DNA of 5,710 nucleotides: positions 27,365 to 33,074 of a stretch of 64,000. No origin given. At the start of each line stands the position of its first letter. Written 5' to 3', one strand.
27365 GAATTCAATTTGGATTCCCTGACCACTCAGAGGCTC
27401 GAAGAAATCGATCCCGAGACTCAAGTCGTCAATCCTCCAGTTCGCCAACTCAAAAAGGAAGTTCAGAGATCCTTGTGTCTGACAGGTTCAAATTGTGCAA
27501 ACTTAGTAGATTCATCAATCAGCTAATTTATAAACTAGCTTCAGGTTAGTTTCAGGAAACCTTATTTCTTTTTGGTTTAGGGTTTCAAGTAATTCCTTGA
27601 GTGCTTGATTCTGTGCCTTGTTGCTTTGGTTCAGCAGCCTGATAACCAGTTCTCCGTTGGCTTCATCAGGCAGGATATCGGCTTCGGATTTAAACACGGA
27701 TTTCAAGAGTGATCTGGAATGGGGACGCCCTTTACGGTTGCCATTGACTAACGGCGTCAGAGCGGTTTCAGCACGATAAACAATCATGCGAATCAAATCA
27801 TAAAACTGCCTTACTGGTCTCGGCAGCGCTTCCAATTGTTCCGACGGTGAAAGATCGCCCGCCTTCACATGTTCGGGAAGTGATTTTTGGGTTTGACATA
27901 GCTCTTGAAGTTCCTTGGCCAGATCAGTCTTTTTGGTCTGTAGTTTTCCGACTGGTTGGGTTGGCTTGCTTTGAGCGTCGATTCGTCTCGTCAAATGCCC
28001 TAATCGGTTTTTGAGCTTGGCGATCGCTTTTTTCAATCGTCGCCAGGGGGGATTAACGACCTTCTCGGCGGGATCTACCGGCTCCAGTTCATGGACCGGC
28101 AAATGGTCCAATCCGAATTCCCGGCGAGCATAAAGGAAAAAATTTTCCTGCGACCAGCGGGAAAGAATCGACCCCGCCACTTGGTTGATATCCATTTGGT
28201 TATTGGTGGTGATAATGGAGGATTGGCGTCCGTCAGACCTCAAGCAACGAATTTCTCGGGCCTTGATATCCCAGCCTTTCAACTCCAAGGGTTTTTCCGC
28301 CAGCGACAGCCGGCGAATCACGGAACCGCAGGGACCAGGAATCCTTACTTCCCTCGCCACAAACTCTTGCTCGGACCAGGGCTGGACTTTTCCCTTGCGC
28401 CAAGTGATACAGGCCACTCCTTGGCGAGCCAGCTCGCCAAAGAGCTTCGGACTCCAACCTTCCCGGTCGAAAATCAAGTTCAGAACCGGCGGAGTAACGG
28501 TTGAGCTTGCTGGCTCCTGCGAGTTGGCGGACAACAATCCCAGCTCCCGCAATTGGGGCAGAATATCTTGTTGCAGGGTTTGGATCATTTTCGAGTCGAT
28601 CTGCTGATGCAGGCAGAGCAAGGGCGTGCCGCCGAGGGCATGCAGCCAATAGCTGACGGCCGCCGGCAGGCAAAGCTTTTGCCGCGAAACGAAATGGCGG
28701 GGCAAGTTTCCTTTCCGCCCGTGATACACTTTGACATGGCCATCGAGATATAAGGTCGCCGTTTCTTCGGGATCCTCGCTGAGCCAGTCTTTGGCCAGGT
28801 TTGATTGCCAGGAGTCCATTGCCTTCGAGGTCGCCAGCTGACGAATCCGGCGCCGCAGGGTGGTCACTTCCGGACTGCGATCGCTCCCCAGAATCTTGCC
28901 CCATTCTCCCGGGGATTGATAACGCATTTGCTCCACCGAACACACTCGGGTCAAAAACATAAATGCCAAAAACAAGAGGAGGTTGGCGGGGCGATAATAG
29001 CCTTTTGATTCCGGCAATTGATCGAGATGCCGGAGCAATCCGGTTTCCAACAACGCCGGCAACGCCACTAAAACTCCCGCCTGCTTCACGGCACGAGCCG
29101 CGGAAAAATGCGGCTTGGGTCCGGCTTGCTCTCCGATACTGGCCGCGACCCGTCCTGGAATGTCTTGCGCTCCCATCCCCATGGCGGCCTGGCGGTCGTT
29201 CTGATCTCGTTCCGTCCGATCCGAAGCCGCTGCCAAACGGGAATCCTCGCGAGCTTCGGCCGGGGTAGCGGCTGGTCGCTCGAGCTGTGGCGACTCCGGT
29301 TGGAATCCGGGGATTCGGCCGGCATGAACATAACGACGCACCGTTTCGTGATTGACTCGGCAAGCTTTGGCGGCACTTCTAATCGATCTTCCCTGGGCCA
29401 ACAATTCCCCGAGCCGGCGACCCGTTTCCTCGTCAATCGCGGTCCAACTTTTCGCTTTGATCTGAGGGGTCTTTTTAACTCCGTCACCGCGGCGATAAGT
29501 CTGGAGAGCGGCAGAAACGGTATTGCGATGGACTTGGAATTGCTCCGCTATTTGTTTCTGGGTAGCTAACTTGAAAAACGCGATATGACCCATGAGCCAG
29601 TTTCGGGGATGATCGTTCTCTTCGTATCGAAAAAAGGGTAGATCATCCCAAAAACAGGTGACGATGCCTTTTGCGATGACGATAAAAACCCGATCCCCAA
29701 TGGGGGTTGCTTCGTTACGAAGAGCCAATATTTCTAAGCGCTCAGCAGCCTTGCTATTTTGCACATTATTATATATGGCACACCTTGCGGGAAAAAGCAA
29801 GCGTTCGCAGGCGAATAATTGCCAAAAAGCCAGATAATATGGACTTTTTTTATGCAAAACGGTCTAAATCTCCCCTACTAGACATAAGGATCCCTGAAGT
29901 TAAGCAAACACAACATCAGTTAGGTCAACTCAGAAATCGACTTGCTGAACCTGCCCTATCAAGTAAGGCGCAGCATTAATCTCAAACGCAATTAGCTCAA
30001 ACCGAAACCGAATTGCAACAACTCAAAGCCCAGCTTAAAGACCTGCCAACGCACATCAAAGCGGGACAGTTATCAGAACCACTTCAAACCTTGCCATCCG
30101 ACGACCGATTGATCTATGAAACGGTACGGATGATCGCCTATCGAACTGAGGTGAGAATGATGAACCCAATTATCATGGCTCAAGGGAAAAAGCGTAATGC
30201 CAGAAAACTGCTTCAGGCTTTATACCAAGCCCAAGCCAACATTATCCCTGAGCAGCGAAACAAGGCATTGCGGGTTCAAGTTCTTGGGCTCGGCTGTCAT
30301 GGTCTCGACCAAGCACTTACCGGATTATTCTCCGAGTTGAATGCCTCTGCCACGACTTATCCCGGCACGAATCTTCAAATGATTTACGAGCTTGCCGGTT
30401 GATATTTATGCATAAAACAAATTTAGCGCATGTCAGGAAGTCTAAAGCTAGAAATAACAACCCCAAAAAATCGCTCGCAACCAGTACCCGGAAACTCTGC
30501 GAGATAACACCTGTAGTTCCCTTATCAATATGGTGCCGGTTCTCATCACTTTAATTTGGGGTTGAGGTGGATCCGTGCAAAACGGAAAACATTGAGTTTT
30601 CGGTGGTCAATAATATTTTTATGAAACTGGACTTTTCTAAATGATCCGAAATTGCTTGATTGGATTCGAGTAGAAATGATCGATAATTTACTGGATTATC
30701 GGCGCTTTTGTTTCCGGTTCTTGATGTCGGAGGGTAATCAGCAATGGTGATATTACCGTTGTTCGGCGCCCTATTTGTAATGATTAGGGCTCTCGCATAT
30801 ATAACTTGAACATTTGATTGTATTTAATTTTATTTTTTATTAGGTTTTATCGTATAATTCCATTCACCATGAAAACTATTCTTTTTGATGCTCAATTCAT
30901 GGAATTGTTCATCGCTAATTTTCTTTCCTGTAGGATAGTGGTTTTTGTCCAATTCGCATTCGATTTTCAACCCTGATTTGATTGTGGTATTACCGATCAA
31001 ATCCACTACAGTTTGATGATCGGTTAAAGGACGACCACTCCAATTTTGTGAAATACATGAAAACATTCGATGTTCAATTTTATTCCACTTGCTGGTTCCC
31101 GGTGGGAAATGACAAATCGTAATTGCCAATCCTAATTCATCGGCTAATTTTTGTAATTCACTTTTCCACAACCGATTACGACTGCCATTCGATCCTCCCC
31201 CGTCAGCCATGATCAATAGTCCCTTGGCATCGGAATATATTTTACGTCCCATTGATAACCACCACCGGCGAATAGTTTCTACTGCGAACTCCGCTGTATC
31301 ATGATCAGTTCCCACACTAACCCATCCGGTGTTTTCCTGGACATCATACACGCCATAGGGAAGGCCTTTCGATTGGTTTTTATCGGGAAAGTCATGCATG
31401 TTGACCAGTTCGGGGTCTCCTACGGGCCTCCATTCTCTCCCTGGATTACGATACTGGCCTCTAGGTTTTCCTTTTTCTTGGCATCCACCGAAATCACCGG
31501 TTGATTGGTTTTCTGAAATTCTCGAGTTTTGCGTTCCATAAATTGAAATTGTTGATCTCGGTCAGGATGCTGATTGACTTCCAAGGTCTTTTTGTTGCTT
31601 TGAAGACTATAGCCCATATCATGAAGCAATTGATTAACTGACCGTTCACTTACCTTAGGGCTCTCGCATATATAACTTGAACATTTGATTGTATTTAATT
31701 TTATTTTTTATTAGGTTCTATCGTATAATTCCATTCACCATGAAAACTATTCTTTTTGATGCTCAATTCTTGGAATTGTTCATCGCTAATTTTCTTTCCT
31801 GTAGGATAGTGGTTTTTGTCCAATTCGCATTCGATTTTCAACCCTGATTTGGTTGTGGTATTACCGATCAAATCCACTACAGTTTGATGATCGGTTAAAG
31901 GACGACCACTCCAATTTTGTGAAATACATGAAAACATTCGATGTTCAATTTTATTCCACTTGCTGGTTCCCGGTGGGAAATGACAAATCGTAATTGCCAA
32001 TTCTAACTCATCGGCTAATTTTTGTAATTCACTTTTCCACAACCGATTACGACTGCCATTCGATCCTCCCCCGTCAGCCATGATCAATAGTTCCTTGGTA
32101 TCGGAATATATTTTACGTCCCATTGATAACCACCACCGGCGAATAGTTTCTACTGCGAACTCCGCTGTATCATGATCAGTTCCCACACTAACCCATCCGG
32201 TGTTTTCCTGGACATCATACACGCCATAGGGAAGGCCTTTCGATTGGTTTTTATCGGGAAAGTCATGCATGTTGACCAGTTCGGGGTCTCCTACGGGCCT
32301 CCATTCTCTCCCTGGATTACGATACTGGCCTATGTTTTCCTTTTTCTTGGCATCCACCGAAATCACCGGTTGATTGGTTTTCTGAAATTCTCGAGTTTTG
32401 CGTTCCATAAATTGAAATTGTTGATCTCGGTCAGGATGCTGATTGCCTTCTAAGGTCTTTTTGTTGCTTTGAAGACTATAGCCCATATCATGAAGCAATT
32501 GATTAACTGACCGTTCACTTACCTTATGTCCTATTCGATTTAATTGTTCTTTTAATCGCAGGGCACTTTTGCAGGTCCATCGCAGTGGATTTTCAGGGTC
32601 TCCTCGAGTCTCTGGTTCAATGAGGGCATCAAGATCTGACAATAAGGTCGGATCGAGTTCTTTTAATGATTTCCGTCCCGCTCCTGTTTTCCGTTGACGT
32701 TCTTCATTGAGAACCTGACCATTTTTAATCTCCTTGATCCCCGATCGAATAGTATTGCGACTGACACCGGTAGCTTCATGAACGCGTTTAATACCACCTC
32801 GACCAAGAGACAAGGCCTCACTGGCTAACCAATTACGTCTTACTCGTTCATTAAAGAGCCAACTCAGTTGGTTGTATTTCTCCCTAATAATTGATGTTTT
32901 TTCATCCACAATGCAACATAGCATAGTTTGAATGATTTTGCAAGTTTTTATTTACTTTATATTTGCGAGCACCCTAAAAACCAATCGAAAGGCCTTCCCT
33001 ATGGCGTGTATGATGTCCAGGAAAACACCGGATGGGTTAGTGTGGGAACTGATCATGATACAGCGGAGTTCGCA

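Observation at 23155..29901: ISx/ISy: a ~2.4-kb IS group with 5-bp TSDs encoding ~780-aa HTH-plus-DDE-like proteins that I cannot place in a named family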

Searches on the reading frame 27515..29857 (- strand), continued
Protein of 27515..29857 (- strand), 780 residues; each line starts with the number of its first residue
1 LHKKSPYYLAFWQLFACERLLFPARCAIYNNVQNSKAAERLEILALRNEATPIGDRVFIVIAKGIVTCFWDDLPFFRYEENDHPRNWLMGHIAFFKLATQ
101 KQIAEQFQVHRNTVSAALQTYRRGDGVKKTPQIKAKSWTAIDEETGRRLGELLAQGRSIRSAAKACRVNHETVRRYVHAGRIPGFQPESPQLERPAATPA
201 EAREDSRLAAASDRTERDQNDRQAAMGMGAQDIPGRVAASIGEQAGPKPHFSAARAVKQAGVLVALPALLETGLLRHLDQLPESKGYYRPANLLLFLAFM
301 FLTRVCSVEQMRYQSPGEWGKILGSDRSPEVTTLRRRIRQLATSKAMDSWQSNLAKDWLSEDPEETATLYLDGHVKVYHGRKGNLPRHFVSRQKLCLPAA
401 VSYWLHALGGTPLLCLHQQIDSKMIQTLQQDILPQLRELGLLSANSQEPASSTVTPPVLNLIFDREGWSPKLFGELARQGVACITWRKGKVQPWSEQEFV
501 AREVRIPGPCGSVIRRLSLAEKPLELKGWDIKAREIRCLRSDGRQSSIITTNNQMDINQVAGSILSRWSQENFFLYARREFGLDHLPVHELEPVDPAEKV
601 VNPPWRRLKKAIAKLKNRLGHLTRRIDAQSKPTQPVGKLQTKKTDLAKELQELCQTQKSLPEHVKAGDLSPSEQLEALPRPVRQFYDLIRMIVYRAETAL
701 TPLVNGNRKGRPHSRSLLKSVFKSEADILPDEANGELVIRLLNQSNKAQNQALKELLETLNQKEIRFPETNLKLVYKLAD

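Call 69: predict_structure(alignment_id=A4)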
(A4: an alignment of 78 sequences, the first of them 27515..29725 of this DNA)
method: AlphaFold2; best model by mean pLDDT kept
length: 736 residues; sequences in the alignment: 78
mean_pLDDT: 87.0   pTM: 0.76
mean pLDDT of the five models: 87.0, 85.6, 84.4, 84.1, 82.7
residues with pLDDT >= 90: 432; 70-90: 231; 50-70: 46; < 50: 27
segments of 3 or more residues with pLDDT < 50: 84-95, 145-150, 345-352
pLDDT, mean of each block of 10 residues (from residue 1): 78 90 90 83 93 95 92 89 46 58 94 94 90 84 55 68 84 89 83 82 92 98 98 92 91 98 92 95 92 93 96 94 89 73 50 68 90 82 91 93 71 90 79 93 89 97 88 96 82 95 94 95 73 89 84 89 94 95 73 87 97 95 90 89 96 93 67 95 97 96 89 96 98 93
secondary structure, 60 per line:
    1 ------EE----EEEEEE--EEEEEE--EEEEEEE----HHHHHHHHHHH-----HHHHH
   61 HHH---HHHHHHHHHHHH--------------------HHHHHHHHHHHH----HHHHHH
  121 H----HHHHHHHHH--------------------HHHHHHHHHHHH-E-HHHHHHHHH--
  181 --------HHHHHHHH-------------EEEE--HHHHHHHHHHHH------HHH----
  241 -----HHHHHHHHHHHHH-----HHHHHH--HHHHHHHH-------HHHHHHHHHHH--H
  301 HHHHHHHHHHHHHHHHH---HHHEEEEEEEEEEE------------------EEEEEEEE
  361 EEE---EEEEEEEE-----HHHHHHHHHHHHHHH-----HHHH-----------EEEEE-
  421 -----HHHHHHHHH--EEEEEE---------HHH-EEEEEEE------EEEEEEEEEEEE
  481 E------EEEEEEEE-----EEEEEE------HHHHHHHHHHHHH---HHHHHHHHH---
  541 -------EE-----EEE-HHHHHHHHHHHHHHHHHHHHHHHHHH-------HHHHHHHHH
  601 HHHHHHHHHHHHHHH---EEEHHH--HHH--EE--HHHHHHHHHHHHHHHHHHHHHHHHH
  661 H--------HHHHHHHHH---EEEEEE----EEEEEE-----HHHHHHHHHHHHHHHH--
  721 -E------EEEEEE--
elements in order (helices of 4 or more, strands of 3 or more residues): E13-18 E21-26 E29-35 H40-50 H56-63 H67-78 H99-110 H115-121 H126-134 H155-166 H170-178 H189-196 E210-213 H216-227 H246-258 H264-269 H272-279 H287-297 H300-317 E324-334 E353-363 E367-374 H380-394 H400-403 E415-419 H426-434 E437-442 E456-462 E469-481 E488-495 E501-506 H513-525 H529-537 E555-557 H559-584 H592-615 E619-621 H636-661 H670-678 E682-687 E692-697 H703-718 E729-734

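Call 74: find_encoding_contigs(protein=P0002, flank=1500, max_places=3)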
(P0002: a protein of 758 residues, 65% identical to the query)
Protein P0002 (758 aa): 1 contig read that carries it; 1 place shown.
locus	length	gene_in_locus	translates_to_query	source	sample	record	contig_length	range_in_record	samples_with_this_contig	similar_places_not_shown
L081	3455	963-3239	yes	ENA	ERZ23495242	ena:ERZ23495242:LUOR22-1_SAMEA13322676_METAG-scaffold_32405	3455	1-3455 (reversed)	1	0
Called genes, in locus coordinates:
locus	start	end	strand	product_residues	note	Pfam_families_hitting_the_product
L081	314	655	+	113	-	-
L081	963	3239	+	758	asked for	PF13384:HTH_23 (faint), PF21804:Transposase_29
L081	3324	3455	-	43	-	?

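Call 78: list_cluster_members(proteins=[P0195, P0196, P0197, P0200, P0214, P0221, P0226, P0229, P0231, P0237])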
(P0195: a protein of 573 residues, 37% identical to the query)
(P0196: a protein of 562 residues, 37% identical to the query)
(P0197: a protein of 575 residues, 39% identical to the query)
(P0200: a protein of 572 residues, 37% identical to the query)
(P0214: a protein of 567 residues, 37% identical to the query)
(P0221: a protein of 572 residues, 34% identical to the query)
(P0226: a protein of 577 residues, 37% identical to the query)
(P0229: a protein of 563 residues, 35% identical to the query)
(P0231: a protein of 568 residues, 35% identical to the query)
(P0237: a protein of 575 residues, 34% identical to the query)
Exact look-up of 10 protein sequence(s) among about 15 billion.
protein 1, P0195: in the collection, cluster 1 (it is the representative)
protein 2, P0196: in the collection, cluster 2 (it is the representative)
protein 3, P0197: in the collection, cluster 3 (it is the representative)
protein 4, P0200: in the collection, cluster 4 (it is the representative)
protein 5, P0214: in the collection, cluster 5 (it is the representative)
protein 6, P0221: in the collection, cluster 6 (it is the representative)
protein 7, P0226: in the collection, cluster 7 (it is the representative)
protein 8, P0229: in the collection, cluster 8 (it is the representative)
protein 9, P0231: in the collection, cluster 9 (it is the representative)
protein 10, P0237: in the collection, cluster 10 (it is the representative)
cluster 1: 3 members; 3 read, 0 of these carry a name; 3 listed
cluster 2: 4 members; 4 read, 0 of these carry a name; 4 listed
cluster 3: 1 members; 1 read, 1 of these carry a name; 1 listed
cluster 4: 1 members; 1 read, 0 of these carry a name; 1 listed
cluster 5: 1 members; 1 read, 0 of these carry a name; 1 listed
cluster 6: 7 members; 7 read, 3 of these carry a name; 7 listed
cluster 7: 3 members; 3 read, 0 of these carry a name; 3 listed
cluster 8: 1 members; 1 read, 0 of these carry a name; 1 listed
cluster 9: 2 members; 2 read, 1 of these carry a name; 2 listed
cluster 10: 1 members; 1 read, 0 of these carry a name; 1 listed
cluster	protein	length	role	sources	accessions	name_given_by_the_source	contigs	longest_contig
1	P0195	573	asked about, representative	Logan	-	-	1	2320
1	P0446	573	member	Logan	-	-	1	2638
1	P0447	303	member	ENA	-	-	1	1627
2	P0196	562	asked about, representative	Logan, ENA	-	-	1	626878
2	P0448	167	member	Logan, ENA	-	-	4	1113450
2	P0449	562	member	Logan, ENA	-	-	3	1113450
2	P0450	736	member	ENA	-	-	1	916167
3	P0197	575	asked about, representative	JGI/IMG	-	hypothetical protein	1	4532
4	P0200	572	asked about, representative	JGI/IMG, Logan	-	-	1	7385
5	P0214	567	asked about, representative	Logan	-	-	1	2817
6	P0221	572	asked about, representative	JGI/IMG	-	hypothetical protein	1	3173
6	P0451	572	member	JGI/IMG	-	hypothetical protein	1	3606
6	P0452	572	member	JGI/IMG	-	hypothetical protein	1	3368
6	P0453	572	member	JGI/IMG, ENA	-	-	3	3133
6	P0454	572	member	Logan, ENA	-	-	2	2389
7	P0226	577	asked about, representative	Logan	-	-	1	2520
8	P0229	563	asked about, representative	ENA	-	-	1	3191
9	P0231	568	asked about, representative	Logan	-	-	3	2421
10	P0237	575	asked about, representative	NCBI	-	-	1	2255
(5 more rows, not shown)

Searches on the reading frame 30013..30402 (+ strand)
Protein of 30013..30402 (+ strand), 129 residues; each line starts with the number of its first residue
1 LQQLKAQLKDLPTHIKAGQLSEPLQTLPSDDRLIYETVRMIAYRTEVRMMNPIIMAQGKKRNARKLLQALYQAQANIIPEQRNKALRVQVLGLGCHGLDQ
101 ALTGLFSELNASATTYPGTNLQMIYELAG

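Call 11: search_protein_families(library=pfam, proteins=[window:30013-30402:+], max_evalue=1)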
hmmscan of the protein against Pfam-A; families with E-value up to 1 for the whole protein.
window:30013-30402:+ (129 aa): 3 families
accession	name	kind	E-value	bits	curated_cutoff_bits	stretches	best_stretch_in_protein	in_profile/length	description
PF21804.3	Transposase_29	-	3.2e-17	62.4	27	1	2-127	433-560/562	Transposase protein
PF02867.20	Ribonuc_red_lgC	-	0.18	10.8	23.9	0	65-105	258-298/523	Ribonucleotide reductase, barrel domain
PF06125.17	DUF961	-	0.21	12.5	25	1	38-68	61-91/100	Bacterial protein of unknown function (DUF961)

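Call 12: search_protein_families(library=ncbifam, proteins=[window:30013-30402:+], max_evalue=1)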
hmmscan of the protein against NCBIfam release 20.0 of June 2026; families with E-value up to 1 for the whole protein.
window:30013-30402:+ (129 aa): 2 families
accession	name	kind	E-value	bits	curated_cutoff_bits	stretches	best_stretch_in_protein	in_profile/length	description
NF002507.0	PRK01903.1-1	equivalog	0.035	14.3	225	1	42-80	86-124/150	ribonuclease P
TIGR00049.1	TIGR00049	subfamily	0.17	12.1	58.8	1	80-102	19-41/106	iron-sulfur cluster assembly accessory protein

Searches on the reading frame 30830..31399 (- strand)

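Call 43: search_protein_families(library=pfam, proteins=[window:30830-31399:-], max_evalue=0.001)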
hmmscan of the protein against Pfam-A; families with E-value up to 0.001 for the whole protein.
window:30830-31399:- (189 aa): 1 family
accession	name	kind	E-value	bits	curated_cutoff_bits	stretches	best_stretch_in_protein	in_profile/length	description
PF07592.17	DDE_Tnp_ISAZ013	-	2.4e-89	299.8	26.9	1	1-186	123-308/308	Rhodopirellula transposase DDE domain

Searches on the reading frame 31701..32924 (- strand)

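Call 43: search_protein_families(library=pfam, proteins=[window:31701-32924:-], max_evalue=0.001)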
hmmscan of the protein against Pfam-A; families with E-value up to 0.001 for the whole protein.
window:31701-32924:- (407 aa): 2 families
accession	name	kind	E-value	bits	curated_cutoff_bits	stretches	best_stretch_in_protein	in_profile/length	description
PF07592.17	DDE_Tnp_ISAZ013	-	3.9e-145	483.1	26.9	1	97-404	1-308/308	Rhodopirellula transposase DDE domain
PF13592.12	HTH_33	-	0.00063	19.7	25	0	130-165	17-51/60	Winged helix-turn helix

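Call 94: search_protein_families(library=ncbifam, proteins=[window:31701-32924:-], max_evalue=0.01)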
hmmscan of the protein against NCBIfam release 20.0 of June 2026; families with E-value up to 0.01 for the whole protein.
window:31701-32924:- (407 aa): 2 families
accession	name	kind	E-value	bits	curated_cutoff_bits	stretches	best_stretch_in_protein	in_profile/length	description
NF033519.0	transpos_ISAzo13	equivalog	5e-180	598.6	200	1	23-404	4-387/387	ISAzo13 family transposase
NF033545.0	transpos_IS630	equivalog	2.6e-14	53.4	100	1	46-354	16-292/299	IS630 family transposase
